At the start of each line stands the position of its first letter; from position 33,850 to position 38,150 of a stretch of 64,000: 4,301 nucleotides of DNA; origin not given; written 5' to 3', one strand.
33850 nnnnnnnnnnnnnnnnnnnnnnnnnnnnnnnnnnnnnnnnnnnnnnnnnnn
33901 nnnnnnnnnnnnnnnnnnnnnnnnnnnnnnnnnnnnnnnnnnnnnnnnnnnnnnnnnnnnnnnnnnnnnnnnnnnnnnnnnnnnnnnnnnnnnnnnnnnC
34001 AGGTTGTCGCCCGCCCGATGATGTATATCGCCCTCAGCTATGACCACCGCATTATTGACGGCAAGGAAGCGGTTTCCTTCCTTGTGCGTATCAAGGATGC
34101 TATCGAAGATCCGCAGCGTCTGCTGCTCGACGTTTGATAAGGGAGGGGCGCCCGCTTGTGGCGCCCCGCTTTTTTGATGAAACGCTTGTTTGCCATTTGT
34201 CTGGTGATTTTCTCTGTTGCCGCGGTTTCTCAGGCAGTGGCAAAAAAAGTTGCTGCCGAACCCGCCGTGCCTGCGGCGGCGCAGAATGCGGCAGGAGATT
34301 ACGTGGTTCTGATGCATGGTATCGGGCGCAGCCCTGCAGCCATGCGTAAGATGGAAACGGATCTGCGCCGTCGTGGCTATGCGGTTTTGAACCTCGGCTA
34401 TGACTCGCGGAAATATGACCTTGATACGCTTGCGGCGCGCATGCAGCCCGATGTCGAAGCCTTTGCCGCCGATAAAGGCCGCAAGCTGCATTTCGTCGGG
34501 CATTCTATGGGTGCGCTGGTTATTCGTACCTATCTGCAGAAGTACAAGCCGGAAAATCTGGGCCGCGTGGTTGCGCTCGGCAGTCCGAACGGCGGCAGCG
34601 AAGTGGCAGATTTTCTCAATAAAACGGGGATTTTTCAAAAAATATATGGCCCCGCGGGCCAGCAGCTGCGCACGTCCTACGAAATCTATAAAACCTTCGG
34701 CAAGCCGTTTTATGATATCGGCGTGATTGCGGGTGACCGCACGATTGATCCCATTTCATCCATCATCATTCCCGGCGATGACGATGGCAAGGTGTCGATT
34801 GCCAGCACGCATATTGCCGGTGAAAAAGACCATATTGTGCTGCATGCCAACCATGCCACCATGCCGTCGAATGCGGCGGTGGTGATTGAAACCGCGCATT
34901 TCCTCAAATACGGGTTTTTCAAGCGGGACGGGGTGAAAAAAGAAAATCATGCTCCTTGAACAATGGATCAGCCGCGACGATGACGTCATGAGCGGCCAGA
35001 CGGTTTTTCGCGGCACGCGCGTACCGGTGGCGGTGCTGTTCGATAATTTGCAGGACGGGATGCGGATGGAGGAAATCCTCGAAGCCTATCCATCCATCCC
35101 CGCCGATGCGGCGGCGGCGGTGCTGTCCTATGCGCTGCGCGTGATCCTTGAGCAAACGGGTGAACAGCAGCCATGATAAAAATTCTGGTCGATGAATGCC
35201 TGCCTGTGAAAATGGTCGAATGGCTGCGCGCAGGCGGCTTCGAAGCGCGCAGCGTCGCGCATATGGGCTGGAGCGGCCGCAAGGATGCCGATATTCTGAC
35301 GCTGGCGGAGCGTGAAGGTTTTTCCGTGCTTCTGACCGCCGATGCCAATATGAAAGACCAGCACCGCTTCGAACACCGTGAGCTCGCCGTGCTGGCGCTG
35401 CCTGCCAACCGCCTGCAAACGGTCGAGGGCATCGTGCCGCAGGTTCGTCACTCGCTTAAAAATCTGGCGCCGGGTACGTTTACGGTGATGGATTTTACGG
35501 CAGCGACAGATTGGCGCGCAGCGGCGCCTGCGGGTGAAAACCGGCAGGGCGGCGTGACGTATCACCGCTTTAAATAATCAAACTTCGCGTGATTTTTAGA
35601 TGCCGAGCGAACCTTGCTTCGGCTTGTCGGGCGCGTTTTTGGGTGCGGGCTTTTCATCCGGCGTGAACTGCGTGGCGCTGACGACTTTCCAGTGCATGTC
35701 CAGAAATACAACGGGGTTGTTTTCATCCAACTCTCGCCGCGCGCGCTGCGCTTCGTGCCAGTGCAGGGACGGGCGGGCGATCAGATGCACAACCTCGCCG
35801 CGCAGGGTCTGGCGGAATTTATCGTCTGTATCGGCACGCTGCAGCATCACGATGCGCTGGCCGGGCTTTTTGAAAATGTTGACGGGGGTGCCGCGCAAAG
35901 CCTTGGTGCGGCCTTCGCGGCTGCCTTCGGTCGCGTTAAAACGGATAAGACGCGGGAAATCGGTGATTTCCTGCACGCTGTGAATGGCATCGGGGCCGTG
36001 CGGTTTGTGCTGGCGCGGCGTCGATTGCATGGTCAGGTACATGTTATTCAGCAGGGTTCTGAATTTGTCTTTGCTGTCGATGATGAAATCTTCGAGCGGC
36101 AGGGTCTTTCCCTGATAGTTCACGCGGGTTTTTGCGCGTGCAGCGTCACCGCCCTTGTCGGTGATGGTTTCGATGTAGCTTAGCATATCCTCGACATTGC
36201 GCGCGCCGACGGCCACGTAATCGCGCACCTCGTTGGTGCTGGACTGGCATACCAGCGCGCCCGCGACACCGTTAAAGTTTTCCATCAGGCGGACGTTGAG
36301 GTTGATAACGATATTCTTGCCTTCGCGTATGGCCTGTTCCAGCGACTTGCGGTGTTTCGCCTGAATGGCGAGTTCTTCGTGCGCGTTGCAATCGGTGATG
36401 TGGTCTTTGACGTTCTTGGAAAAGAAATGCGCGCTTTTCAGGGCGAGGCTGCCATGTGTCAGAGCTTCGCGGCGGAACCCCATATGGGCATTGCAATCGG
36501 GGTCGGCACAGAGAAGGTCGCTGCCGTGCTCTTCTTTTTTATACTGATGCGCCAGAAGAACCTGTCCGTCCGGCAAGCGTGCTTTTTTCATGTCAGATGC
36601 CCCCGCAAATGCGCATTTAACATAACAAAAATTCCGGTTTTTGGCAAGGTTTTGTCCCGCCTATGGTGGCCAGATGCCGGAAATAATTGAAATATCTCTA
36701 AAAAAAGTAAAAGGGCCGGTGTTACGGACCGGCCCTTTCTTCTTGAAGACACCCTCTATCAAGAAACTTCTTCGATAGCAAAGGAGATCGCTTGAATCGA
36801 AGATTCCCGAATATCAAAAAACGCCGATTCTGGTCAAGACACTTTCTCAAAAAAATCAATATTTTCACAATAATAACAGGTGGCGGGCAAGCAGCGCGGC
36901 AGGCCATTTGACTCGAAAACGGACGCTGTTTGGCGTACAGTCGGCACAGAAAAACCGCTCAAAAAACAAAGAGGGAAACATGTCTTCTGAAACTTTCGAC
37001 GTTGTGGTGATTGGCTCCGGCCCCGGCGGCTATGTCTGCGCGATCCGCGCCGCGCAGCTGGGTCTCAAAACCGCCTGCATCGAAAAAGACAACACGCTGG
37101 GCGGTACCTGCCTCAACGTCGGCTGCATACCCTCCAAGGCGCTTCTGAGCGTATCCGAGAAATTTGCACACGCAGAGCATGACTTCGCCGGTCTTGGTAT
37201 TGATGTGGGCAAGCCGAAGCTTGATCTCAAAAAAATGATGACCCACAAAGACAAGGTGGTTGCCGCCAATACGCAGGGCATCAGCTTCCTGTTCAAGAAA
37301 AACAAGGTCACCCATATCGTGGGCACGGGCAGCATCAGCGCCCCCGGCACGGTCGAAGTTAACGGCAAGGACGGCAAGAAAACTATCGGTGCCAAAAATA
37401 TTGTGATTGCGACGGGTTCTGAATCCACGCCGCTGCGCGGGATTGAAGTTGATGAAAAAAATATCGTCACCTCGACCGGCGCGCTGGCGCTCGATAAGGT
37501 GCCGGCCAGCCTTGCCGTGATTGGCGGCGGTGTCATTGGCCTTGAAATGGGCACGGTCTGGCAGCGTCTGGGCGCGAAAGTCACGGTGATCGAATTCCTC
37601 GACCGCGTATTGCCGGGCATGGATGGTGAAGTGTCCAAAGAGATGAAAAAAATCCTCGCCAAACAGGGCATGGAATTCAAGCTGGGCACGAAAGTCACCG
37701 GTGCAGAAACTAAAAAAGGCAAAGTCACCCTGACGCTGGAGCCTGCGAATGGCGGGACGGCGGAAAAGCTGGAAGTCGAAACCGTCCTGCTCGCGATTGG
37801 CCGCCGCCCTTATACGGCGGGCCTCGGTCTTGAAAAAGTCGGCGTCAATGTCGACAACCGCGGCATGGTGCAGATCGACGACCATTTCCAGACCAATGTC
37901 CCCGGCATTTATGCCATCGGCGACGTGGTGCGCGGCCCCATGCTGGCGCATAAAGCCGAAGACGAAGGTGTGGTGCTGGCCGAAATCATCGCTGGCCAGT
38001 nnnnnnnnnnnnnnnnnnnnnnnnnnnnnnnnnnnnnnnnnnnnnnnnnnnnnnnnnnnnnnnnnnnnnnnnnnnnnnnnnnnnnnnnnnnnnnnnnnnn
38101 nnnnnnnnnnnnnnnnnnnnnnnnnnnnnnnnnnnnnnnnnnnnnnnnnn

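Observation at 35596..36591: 331-aa orphan with a CoiA-like Cys/His N-terminal motif next to the TA-like pair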

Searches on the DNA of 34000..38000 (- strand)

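Call 17: search_rna_families(source=window, start=34000, end=38000, threshold=evalue, max_evalue=1)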
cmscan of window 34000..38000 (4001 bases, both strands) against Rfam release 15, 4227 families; matches with E-value up to 1: 3.
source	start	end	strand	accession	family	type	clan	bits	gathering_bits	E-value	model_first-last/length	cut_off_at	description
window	36705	36781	-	RF01811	PtaRNA1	Gene; antitoxin;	-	23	47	0.22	1-72/72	no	Plasmid transferred anti-sense RNA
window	35192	35325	+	RF02883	BcKCsr2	Gene; sRNA;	-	18.8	40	0.44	1-129/129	no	Burkholderia sRNA 2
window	34199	34300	+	RF01390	isrG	Gene; sRNA;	-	15.5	100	0.4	1-279/279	no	isrG Hfq binding RNA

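Call 60: build_rna_model(alignment_id=A5)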
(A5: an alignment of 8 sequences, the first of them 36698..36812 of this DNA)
Model R1 built from alignment A5 (8 sequences, 117 columns); structure: RNAalifold consensus.
model positions 114; base pairs 33; branch points 1; effective number of sequences 1.07; information 0.589 bits per position. Calibrated on 0.2 Mb of random sequence (short: E-values are rough).
structure used (alignment columns):
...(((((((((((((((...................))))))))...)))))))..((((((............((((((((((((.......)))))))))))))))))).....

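Call 61: search_with_rna_model(model_id=R1, sources=[window, L001, L003, L004, L005, L006, L007, L008, L009, L011, L012, L013, L015, L016, L017, L018, L020, L021, L022, L023, L024, L025, L027, L028, L030], max_evalue=0.01, make_alignment=true)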
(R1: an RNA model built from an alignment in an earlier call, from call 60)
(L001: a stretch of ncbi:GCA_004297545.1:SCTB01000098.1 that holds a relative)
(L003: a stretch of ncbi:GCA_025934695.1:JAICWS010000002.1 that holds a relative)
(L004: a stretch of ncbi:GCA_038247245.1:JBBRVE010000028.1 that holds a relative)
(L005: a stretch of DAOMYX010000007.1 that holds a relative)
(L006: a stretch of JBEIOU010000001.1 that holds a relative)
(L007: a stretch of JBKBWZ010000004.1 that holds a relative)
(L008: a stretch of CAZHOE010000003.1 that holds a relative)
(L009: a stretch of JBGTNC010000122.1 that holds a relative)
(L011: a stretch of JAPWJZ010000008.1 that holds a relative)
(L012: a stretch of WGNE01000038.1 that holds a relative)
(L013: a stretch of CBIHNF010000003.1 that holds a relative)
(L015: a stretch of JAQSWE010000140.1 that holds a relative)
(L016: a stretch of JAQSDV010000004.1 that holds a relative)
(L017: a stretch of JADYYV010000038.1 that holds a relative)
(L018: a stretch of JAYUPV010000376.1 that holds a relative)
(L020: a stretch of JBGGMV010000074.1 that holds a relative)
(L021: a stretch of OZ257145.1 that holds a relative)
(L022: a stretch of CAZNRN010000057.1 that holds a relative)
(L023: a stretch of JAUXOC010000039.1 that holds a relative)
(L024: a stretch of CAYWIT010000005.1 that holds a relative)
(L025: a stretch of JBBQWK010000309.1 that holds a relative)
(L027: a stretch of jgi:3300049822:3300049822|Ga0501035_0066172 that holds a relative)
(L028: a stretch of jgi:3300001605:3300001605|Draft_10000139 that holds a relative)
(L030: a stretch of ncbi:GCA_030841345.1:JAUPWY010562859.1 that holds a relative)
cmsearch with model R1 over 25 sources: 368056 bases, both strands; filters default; matches with E-value up to 0.01: 40.
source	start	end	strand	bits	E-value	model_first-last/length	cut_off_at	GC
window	36699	36812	-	134.7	3.4e-34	1-114/114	no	0.44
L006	7790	7903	+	134.4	4.1e-34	1-114/114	no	0.46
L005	7791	7904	+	134.2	4.6e-34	1-114/114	no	0.45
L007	7790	7904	+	133.8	6.2e-34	1-114/114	no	0.47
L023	7789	7903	+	133.8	6.2e-34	1-114/114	no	0.47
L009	3612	3721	+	117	2.5e-29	1-114/114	no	0.45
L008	7782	7892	+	114.8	9.8e-29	1-114/114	no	0.48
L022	3522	3630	+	86.5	6.2e-21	1-114/114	no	0.52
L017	392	497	+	85.5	1.2e-20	1-114/114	no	0.47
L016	7811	7916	+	84.9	1.7e-20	1-114/114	no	0.48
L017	210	314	+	84.3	2.5e-20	1-114/114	no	0.49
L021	7813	7918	+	83.5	4e-20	1-114/114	no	0.46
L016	7630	7734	+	83.1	5.1e-20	1-114/114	no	0.5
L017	16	121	+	83.1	5.2e-20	1-114/114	no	0.5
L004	7629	7734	+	82.8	6.4e-20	1-114/114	no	0.5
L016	7438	7543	+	81.6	1.3e-19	1-114/114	no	0.48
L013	7741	7850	+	80.4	3e-19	1-114/114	no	0.44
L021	7631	7736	+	80.3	3e-19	1-114/114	no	0.49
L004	7811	7916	+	79.2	6.2e-19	1-114/114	no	0.5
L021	7438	7543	+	79.1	6.7e-19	1-114/114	no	0.49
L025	2406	2514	+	77.1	2.4e-18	1-114/114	no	0.45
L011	7727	7835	+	71.4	8.3e-17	1-114/114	no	0.46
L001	7579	7708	+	69.6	2.7e-16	1-114/114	no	0.47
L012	7532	7649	+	62.5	2.4e-14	1-114/114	no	0.45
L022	4045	4162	+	61.5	4.5e-14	1-114/114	no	0.52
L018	1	107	+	57.9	4.3e-13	5-114/114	5'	0.49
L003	7171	7306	+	57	7.9e-13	1-114/114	no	0.5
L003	7443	7568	+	56.8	8.8e-13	1-114/114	no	0.49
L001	7771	7893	+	54.4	3.9e-12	1-114/114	no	0.52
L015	1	84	+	52.8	1.1e-11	23-114/114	5'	0.5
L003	7769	7891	+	51.6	2.4e-11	1-114/114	no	0.51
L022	3860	3983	+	49.9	6.9e-11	1-114/114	no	0.48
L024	7852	7953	+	40.8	2.3e-08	1-114/114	no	0.49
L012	7738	7863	+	39.9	3.9e-08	1-114/114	no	0.51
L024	7903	8006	-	25.8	0.0003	1-114/114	no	0.37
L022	3714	3748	+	23.1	0.0017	10-44/114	no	0.43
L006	7855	7926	-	22.6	0.0022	1-114/114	no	0.44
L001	7658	7757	-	21.3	0.0051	1-114/114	no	0.4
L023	7859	7948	-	21.1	0.0057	1-114/114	no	0.42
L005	5565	5607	+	21.1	0.0059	63-104/114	no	0.47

Alignment A6: 40 matches aligned to the model, 195 columns, each read 5' to 3' on its own strand. Consensus structure (alignment columns), stored with it:
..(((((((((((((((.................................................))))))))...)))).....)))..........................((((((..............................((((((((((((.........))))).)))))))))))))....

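Call 63: search_with_rna_model(model_id=R1, sources=[window, L001, L003, L004, L006, L007, L008, L009, L011, L012, L013, L016, L017, L021, L022, L024, L025], max_evalue=1e-7, make_alignment=true)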
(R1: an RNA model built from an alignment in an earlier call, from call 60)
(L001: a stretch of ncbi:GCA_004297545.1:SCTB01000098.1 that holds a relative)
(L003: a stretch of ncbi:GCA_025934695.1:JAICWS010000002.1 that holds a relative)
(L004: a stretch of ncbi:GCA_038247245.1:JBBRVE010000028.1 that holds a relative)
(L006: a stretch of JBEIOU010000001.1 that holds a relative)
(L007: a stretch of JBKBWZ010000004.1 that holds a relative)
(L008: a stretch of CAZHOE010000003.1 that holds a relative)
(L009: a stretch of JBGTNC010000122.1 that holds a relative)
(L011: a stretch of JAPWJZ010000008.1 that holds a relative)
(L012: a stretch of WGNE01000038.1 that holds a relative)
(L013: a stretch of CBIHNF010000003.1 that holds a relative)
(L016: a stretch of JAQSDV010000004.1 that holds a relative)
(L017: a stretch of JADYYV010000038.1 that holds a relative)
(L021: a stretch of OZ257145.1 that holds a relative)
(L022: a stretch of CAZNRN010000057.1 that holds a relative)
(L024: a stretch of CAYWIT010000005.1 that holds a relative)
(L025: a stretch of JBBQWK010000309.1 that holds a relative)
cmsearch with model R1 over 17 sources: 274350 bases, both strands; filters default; matches with E-value up to 1e-7: 30.
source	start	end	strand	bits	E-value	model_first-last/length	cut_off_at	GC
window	36699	36812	-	134.7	2.5e-34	1-114/114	no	0.44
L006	7790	7903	+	134.4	3e-34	1-114/114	no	0.46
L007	7790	7904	+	133.8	4.6e-34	1-114/114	no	0.47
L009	3612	3721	+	117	1.9e-29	1-114/114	no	0.45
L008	7782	7892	+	114.8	7.3e-29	1-114/114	no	0.48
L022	3522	3630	+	86.5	4.6e-21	1-114/114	no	0.52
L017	392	497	+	85.5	8.7e-21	1-114/114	no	0.47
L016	7811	7916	+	84.9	1.3e-20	1-114/114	no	0.48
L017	210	314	+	84.3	1.9e-20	1-114/114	no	0.49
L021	7813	7918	+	83.5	3e-20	1-114/114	no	0.46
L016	7630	7734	+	83.1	3.8e-20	1-114/114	no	0.5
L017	16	121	+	83.1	3.9e-20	1-114/114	no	0.5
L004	7629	7734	+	82.8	4.8e-20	1-114/114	no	0.5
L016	7438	7543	+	81.6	9.8e-20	1-114/114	no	0.48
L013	7741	7850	+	80.4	2.2e-19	1-114/114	no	0.44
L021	7631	7736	+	80.3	2.2e-19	1-114/114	no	0.49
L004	7811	7916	+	79.2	4.6e-19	1-114/114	no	0.5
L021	7438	7543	+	79.1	5e-19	1-114/114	no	0.49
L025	2406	2514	+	77.1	1.8e-18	1-114/114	no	0.45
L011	7727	7835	+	71.4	6.2e-17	1-114/114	no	0.46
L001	7579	7708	+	69.6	2e-16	1-114/114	no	0.47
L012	7532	7649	+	62.5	1.8e-14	1-114/114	no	0.45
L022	4045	4162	+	61.5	3.3e-14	1-114/114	no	0.52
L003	7171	7306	+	57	5.9e-13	1-114/114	no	0.5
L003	7443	7568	+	56.8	6.6e-13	1-114/114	no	0.49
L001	7771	7893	+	54.4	2.9e-12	1-114/114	no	0.52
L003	7769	7891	+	51.6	1.8e-11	1-114/114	no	0.51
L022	3860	3983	+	49.9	5.2e-11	1-114/114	no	0.48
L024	7852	7953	+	40.8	1.7e-08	1-114/114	no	0.49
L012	7738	7863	+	39.9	2.9e-08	1-114/114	no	0.51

Alignment A7: 30 matches aligned to the model, 186 columns, each read 5' to 3' on its own strand. Consensus structure (alignment columns), stored with it:
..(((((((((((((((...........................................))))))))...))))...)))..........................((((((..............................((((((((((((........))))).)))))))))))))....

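Call 89: search_with_rna_model(model_id=R1, sources=[L035, L033, L034, L031, L032, L026, L029], max_evalue=0.01)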
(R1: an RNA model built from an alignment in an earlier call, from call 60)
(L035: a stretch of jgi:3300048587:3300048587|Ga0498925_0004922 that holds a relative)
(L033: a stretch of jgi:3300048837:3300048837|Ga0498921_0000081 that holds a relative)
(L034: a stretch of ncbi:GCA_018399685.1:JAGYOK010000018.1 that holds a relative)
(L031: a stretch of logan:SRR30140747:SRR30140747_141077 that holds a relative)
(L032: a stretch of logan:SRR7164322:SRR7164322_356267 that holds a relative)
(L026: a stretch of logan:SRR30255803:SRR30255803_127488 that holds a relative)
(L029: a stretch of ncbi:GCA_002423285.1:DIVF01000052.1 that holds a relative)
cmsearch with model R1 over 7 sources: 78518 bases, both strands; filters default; matches with E-value up to 0.01: 1.
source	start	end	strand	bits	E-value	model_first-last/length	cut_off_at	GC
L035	3350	3486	+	27.1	2.8e-05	1-114/114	no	0.45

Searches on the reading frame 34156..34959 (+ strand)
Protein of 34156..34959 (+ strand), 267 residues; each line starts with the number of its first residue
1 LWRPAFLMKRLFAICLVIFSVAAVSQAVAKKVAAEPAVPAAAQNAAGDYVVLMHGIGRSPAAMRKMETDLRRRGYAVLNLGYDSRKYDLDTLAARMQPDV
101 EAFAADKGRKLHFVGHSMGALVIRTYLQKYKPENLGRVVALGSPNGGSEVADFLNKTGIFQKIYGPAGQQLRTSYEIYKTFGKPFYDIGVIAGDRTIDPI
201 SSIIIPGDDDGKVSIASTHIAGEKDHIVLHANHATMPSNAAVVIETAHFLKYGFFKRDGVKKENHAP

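Call 3: search_protein_families(library=pfam, proteins=[window:34156-34959:+], max_evalue=1)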
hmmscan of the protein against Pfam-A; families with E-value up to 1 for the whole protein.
window:34156-34959:+ (267 aa): 13 families
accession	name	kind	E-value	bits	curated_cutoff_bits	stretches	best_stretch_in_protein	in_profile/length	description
PF02089.21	Palm_thioest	-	3.2e-11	43.9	26.8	1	50-153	2-118/254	Palmitoyl protein thioesterase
PF12697.13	Abhydrolase_6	-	1.4e-07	32.9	26.3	1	50-147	1-94/217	Alpha/beta hydrolase family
PF00561.26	Abhydrolase_1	-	2.5e-07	31.1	25.8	1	55-144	37-106/245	alpha/beta hydrolase fold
PF05057.20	DUF676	-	6.7e-06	26.2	20.3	1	50-131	8-100/217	Putative serine esterase (DUF676)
PF12146.15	Hydrolase_4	-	1.4e-05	25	27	1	49-139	6-105/239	Serine aminopeptidase, S33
PF24096.1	DUF7379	-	1.8e-05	25.2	33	1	88-154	49-121/191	Domain of unknown function (DUF7379)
PF02450.21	LCAT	-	0.00015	21.6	21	1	77-149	87-166/392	Lecithin:cholesterol acyltransferase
PF06028.17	DUF915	-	0.00017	21.5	22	1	110-250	104-252/255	Alpha/beta hydrolase of unknown function (DUF915)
PF07819.20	PGAP1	-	0.0065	16.7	24.3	1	109-150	91-134/233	PGAP1-like alpha/beta domain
PF01764.32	Lipase_3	-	0.0099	16.2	22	1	74-149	31-108/140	Lipase (class 3)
PF02230.22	Abhydrolase_2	-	0.022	15.1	23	0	42-68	9-35/217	Phospholipase/Carboxylesterase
PF24708.1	Lip_C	-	0.048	12.8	27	1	107-125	100-118/380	Lipase-like, C-terminal domain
PF10230.15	LIDHydrolase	-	0.053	13.7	27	1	100-140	72-115/262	Lipid-droplet associated hydrolase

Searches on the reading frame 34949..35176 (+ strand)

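Call 3: search_protein_families(library=pfam, proteins=[window:34949-35176:+], max_evalue=1)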
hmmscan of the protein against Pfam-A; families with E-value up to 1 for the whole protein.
window:34949-35176:+ (75 aa): 1 family
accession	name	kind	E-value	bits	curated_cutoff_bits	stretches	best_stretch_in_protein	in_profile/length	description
PF04255.20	DUF433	-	9.5e-19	67.4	23.6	1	7-62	1-56/56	Protein of unknown function (DUF433)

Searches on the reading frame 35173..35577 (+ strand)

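Call 3: search_protein_families(library=pfam, proteins=[window:35173-35577:+], max_evalue=1)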
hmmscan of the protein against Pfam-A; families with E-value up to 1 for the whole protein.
window:35173-35577:+ (134 aa): 4 families
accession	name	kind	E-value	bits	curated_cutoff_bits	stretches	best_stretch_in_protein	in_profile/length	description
PF18480.7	DUF5615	-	4.6e-12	46.2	23.8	1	3-82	2-80/110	Domain of unknown function (DUF5615)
PF18478.7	PIN_10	-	8e-07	29.5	26.2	1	3-63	2-65/84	PIN like domain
PF01927.22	Mut7-C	-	0.0063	17.1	23.3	1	3-80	2-72/146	Mut7-C RNAse domain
PF01784.24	DUF34_NIF3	-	0.043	13.9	23.4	1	9-100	154-240/256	Duf34/NIF3 (NGG1p interacting factor 3)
